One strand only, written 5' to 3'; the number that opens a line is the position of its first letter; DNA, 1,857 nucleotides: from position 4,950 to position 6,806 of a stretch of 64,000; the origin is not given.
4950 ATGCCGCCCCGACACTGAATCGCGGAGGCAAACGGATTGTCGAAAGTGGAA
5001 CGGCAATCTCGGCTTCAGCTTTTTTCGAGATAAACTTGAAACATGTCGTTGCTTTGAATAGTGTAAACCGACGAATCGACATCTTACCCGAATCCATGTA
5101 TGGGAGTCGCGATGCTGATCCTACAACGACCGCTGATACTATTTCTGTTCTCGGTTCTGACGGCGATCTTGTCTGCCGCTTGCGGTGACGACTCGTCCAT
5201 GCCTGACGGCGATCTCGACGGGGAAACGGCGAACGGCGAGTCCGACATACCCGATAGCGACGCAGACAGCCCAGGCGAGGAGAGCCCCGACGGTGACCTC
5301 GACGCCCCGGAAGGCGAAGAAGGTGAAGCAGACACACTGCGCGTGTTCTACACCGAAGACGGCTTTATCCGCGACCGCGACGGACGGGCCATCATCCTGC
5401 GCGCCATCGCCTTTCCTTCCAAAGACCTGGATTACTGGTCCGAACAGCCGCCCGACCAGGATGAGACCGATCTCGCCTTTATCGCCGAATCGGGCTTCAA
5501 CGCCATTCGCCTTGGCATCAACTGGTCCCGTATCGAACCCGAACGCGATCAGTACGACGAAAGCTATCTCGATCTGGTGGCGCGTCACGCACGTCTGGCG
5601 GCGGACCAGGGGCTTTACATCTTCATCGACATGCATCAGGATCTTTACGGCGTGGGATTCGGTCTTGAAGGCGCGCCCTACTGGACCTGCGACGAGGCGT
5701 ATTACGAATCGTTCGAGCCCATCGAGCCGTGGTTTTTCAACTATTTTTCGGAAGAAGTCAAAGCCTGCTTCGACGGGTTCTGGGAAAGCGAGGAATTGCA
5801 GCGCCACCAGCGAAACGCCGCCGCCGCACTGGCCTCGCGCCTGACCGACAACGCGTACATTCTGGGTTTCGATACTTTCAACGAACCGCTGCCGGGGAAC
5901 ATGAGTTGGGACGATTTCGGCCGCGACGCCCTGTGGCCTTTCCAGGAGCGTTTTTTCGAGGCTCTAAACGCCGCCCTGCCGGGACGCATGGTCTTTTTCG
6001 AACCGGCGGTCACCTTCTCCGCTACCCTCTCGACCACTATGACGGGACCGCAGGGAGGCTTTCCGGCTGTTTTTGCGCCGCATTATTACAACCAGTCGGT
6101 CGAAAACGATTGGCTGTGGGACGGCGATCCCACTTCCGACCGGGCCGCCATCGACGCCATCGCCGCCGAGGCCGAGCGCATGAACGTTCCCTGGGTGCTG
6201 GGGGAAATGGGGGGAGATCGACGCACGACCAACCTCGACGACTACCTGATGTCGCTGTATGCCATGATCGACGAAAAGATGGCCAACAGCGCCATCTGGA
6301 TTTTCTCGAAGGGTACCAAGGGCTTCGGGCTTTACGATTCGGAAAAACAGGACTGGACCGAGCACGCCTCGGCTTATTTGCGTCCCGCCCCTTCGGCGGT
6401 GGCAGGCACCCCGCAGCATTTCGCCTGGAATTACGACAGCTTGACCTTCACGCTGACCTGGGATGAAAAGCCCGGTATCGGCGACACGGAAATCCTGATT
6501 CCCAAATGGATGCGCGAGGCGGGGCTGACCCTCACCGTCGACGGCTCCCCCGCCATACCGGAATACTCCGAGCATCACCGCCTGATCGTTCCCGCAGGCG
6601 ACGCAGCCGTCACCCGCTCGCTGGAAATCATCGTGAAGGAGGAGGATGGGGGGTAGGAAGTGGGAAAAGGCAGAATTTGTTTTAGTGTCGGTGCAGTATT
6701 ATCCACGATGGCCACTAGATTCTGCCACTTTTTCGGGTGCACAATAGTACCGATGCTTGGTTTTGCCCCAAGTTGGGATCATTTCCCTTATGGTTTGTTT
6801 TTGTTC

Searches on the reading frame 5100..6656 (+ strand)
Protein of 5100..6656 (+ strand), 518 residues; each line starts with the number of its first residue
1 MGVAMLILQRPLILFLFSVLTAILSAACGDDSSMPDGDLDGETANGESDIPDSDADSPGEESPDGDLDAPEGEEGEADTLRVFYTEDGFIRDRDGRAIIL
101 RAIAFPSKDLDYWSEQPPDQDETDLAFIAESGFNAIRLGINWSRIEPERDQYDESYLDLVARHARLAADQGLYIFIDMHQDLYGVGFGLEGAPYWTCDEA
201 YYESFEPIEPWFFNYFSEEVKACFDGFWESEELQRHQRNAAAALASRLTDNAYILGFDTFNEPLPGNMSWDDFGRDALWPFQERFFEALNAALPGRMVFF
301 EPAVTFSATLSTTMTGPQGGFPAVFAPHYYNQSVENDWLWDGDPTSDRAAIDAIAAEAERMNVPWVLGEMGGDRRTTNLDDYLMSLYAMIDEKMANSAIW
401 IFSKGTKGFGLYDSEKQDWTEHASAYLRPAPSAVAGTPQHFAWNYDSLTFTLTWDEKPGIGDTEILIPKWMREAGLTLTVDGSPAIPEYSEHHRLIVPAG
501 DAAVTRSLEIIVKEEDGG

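Call 68: search_protein_families(library=pfam, proteins=[window:5100-6656:+], max_evalue=0.001)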
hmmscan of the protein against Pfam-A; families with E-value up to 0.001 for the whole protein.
window:5100-6656:+ (518 aa): 4 families
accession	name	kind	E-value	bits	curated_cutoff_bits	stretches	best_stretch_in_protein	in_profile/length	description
PF00150.24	Cellulase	-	5.1e-27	95.5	23.5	1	111-401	16-267/272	Cellulase (glycosyl hydrolase family 5)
PF18564.7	Glyco_hydro_5_C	-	8.5e-11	42.6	22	1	428-489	1-63/87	Glycoside hydrolase family 5 C-terminal domain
PF02449.21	Glyco_hydro_42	-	0.00012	22.1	21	1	113-262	3-137/376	Beta-galactosidase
PF01301.25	Glyco_hydro_35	-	0.00021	21.4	27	1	108-176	14-81/319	Glycosyl hydrolases family 35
